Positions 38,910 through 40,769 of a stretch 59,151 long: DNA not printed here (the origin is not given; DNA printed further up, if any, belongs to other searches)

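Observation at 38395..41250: Compact orphan RiPP-like cassette: LuxR regulator, hidden peptide, RRE-radical SAM-SPASM enzyme, CPBP protease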

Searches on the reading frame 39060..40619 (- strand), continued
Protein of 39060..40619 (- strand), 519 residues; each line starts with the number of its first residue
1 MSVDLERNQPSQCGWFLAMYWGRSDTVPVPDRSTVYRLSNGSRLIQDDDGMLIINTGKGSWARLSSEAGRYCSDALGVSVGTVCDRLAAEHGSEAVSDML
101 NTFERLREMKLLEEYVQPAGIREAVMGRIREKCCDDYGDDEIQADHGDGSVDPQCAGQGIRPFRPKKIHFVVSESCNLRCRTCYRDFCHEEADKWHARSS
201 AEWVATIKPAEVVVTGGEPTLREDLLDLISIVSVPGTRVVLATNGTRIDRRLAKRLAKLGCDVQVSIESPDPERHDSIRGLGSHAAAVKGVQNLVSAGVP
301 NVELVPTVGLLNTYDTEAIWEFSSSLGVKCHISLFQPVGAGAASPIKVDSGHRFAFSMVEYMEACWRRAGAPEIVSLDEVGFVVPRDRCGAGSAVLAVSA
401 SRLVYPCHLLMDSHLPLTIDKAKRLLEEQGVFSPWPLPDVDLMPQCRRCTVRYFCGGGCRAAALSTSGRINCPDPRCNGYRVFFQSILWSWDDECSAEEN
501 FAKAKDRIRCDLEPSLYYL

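Call 40: predict_structure(alignment_id=A1)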
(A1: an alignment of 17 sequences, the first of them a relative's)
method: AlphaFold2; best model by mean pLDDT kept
length: 519 residues; sequences in the alignment: 17
mean_pLDDT: 79.0   pTM: 0.77
mean pLDDT of the five models: 79.0, 78.9, 76.9, 73.0, 72.6
residues with pLDDT >= 90: 206; 70-90: 197; 50-70: 41; < 50: 75
segments of 3 or more residues with pLDDT < 50: 1-27, 120-161
pLDDT, mean of each block of 10 residues (from residue 1): 25 28 45 89 90 91 89 88 89 87 91 76 35 32 29 33 80 81 61 95 94 93 96 96 95 98 94 89 96 98 86 83 95 68 55 89 86 83 82 89 89 81 83 76 88 89 82 86 92 91 92 60
secondary structure, 60 per line:
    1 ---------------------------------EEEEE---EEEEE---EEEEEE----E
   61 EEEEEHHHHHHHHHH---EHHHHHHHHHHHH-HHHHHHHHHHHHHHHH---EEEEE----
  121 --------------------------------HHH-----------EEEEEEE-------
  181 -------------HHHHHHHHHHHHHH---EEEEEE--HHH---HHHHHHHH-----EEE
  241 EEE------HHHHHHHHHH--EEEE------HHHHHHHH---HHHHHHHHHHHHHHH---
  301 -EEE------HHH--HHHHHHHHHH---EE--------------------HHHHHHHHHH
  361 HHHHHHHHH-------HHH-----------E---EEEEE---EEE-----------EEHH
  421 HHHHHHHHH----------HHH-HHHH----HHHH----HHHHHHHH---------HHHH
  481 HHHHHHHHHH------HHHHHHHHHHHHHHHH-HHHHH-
elements in order: E34-38 E42-46 E50-55 E60-65 H66-75 H80-91 H93-108 E112-116 E167-173 H194-207 E211-216 H225-232 E238-243 H250-259 E262-265 H272-279 H283-297 E302-304 H316-325 H351-369 E395-399 E403-405 H419-429 H444-447 H452-455 H460-467 H477-490 H497-512 H514-518

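Call 42: search_solved_structures(query=A1, max_evalue=0.001)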
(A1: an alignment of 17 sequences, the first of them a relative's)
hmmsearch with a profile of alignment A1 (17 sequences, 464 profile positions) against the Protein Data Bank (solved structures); distinct sequences matched with E-value up to 0.001: 29.
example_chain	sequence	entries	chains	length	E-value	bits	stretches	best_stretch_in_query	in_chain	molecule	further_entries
5wgg_A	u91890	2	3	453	1.9e-26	96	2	338-440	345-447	Radical SAM domain protein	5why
6efn_A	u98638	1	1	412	3.5e-22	81.9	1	118-360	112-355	Sporulation killing factor maturation protein SkfB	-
6c8v_A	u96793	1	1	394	1.9e-20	76.2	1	121-429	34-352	Coenzyme PQQ synthesis protein E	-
8wm2_A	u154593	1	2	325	1.9e-15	59.7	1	97-218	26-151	Fe-S radical SAM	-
4k37_A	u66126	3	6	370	4.7e-15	58.4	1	123-436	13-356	Anaerobic sulfatase-maturating enzyme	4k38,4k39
4k36_A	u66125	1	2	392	5.4e-15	58.2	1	123-436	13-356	Anaerobic sulfatase-maturating enzyme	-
7tol_A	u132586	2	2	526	1.2e-14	57.1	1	113-287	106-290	glycerol dibiphytanyl glycerol tetraether - macrocyclic archaeol synthase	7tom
7voc_C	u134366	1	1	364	1.2e-14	57.1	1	94-249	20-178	Cytosylglucuronate decarboxylase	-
7vob_C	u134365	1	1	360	1.2e-14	57.1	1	94-249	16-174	Cytosylglucuronate decarboxylase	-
2fb2_A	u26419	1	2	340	2.9e-14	55.8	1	119-314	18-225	Molybdenum cofactor biosynthesis protein A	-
1tv7_A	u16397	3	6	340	8.2e-14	54.3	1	119-231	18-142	Molybdenum cofactor biosynthesis protein A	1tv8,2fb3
8vpo_A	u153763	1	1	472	8.3e-14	54.3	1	10-275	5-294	Radical SAM core domain-containing protein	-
5v1q_A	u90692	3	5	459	9.2e-11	44.2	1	121-210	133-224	Radical SAM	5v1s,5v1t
7wzv_A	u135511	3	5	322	2.8e-10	42.6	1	110-202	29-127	4Fe-4S cluster-binding domain-containing protein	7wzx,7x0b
9gm3_A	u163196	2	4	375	1.9e-09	39.9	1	119-244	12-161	ChlB radical SAM domain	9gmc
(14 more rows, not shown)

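Call 43: fold_search(model_id=the predicted structure, library=pdb)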
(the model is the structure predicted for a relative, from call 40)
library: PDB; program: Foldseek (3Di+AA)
matches with E <= 10: 1701; with E <= 0.001: 122
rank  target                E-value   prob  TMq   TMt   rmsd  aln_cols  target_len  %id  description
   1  5wgg_A                5.6e-16  1.00  0.51  0.58   8.2       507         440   15  Structural Insights into Thioether Bond Formation in the Biosynthesis of Sactipeptides (released 2017-07-26)
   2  5why_B                2.7e-15  1.00  0.49  0.58   8.3       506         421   14  Structural Insights into Thioether Bond Formation in the Biosynthesis of Sactipeptides (released 2017-07-26)
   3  5why_A                1.3e-14  1.00  0.49  0.59   7.9       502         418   14  Structural Insights into Thioether Bond Formation in the Biosynthesis of Sactipeptides (released 2017-07-26)
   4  5v1q_B                2.3e-13  1.00  0.47  0.55  12.5       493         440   13  Crystal structure of Streptococcus suis SuiB (released 2017-08-30)
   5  5v1s_A                2.7e-13  1.00  0.47  0.57  12.5       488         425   12  Crystal structure of Streptococcus suis SuiB bound to S-adenosylmethionine (released 2017-08-30)
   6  5v1t_A                3.2e-13  1.00  0.47  0.55  12.9       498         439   13  Crystal structure of Streptococcus suis SuiB bound to precursor peptide SuiA (released 2017-08-30)
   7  6efn                  3.4e-13  1.00  0.38  0.50  11.4       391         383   16  Structure of a RiPP maturase, SkfB (released 2018-10-24)
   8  5v1q_A                4.5e-13  1.00  0.45  0.54  12.2       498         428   14  Crystal structure of Streptococcus suis SuiB (released 2017-08-30)
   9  5v1s_B                4.7e-13  1.00  0.45  0.54  12.7       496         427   13  Crystal structure of Streptococcus suis SuiB bound to S-adenosylmethionine (released 2017-08-30)
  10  8vpo                  7.4e-13  1.00  0.52  0.59   7.6       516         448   14  X-Ray Crystal Structure of TigE from Paramaledivibacter caminithermalis (released 2024-02-07)
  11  4k37_A                2.2e-12  1.00  0.46  0.63   6.2       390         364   17  Native anSMEcpe with bound AdoMet (released 2013-05-08)
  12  4k36_A                1.2e-11  1.00  0.47  0.61   7.9       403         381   18  His6 tagged anSMEcpe with bound AdoMet (released 2013-05-08)
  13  4k38_A                1.4e-11  1.00  0.47  0.63   6.5       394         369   17  Native anSMEcpe with bound AdoMet and Kp18Cys peptide (released 2013-05-08)
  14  4k39_A                1.8e-11  1.00  0.47  0.65   6.2       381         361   17  Native anSMEcpe with bound AdoMet and Cp18Cys peptide (released 2013-05-08)
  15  4k36_B                2.2e-11  1.00  0.47  0.64   6.2       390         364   17  His6 tagged anSMEcpe with bound AdoMet (released 2013-05-08)
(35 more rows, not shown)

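Call 47: find_related_loci(query=A1, collection=metagenome_contigs, flank=3000)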
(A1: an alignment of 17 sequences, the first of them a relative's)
Query A1 (519 aa) in metagenome_contigs; peptide patterns used: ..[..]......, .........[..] (x = any residue, [..] = any of these).
420 stretches matched a pattern; 320 encode a relative of the query (tblastn E <= 1e-3); the best 80 are kept; 80 distinct loci.
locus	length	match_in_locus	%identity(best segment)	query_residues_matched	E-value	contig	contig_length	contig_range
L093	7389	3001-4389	49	25-513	1e-150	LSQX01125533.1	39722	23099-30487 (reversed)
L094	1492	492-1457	48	25-372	1e-105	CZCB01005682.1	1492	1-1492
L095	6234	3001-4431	36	33-517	2e-87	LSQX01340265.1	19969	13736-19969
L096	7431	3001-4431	36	33-517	2e-87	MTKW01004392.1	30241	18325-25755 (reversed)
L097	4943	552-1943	36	36-508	9e-82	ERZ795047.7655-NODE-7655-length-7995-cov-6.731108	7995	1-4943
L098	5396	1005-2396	36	36-508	6e-81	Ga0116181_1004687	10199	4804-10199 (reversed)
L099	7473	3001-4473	35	22-514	4e-80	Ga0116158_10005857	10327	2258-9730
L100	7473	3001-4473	34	22-514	2e-79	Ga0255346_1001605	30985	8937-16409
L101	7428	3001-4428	36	31-512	1e-78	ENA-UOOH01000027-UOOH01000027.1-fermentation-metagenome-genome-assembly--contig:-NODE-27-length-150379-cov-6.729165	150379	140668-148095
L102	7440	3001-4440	33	31-512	9e-77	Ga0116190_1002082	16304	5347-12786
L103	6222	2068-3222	38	159-514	4e-70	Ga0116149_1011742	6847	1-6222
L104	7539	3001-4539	38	1-514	2e-69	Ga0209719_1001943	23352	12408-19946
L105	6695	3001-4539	38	1-514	2e-69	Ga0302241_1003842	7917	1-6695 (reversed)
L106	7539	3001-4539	38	1-514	2e-69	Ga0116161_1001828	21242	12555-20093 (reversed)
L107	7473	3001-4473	34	22-514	2e-79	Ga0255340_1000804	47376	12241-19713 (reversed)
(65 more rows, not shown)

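Call 66: search_solved_structures(query=A1, max_evalue=1e-14, show_alignments=5)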
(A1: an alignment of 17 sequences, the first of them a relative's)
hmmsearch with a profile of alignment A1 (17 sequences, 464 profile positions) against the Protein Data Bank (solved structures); distinct sequences matched with E-value up to 1e-14: 6.
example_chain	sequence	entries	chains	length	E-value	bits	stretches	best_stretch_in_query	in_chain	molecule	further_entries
5wgg_A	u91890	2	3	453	1.9e-26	96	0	338-440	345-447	Radical SAM domain protein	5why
6efn_A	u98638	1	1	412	3.5e-22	81.9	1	118-360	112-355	Sporulation killing factor maturation protein SkfB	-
6c8v_A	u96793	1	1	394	1.9e-20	76.2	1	121-429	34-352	Coenzyme PQQ synthesis protein E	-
8wm2_A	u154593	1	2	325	1.9e-15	59.7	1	97-218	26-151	Fe-S radical SAM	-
4k37_A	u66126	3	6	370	4.7e-15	58.4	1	123-436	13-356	Anaerobic sulfatase-maturating enzyme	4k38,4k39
4k36_A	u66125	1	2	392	5.4e-15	58.2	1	123-436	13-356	Anaerobic sulfatase-maturating enzyme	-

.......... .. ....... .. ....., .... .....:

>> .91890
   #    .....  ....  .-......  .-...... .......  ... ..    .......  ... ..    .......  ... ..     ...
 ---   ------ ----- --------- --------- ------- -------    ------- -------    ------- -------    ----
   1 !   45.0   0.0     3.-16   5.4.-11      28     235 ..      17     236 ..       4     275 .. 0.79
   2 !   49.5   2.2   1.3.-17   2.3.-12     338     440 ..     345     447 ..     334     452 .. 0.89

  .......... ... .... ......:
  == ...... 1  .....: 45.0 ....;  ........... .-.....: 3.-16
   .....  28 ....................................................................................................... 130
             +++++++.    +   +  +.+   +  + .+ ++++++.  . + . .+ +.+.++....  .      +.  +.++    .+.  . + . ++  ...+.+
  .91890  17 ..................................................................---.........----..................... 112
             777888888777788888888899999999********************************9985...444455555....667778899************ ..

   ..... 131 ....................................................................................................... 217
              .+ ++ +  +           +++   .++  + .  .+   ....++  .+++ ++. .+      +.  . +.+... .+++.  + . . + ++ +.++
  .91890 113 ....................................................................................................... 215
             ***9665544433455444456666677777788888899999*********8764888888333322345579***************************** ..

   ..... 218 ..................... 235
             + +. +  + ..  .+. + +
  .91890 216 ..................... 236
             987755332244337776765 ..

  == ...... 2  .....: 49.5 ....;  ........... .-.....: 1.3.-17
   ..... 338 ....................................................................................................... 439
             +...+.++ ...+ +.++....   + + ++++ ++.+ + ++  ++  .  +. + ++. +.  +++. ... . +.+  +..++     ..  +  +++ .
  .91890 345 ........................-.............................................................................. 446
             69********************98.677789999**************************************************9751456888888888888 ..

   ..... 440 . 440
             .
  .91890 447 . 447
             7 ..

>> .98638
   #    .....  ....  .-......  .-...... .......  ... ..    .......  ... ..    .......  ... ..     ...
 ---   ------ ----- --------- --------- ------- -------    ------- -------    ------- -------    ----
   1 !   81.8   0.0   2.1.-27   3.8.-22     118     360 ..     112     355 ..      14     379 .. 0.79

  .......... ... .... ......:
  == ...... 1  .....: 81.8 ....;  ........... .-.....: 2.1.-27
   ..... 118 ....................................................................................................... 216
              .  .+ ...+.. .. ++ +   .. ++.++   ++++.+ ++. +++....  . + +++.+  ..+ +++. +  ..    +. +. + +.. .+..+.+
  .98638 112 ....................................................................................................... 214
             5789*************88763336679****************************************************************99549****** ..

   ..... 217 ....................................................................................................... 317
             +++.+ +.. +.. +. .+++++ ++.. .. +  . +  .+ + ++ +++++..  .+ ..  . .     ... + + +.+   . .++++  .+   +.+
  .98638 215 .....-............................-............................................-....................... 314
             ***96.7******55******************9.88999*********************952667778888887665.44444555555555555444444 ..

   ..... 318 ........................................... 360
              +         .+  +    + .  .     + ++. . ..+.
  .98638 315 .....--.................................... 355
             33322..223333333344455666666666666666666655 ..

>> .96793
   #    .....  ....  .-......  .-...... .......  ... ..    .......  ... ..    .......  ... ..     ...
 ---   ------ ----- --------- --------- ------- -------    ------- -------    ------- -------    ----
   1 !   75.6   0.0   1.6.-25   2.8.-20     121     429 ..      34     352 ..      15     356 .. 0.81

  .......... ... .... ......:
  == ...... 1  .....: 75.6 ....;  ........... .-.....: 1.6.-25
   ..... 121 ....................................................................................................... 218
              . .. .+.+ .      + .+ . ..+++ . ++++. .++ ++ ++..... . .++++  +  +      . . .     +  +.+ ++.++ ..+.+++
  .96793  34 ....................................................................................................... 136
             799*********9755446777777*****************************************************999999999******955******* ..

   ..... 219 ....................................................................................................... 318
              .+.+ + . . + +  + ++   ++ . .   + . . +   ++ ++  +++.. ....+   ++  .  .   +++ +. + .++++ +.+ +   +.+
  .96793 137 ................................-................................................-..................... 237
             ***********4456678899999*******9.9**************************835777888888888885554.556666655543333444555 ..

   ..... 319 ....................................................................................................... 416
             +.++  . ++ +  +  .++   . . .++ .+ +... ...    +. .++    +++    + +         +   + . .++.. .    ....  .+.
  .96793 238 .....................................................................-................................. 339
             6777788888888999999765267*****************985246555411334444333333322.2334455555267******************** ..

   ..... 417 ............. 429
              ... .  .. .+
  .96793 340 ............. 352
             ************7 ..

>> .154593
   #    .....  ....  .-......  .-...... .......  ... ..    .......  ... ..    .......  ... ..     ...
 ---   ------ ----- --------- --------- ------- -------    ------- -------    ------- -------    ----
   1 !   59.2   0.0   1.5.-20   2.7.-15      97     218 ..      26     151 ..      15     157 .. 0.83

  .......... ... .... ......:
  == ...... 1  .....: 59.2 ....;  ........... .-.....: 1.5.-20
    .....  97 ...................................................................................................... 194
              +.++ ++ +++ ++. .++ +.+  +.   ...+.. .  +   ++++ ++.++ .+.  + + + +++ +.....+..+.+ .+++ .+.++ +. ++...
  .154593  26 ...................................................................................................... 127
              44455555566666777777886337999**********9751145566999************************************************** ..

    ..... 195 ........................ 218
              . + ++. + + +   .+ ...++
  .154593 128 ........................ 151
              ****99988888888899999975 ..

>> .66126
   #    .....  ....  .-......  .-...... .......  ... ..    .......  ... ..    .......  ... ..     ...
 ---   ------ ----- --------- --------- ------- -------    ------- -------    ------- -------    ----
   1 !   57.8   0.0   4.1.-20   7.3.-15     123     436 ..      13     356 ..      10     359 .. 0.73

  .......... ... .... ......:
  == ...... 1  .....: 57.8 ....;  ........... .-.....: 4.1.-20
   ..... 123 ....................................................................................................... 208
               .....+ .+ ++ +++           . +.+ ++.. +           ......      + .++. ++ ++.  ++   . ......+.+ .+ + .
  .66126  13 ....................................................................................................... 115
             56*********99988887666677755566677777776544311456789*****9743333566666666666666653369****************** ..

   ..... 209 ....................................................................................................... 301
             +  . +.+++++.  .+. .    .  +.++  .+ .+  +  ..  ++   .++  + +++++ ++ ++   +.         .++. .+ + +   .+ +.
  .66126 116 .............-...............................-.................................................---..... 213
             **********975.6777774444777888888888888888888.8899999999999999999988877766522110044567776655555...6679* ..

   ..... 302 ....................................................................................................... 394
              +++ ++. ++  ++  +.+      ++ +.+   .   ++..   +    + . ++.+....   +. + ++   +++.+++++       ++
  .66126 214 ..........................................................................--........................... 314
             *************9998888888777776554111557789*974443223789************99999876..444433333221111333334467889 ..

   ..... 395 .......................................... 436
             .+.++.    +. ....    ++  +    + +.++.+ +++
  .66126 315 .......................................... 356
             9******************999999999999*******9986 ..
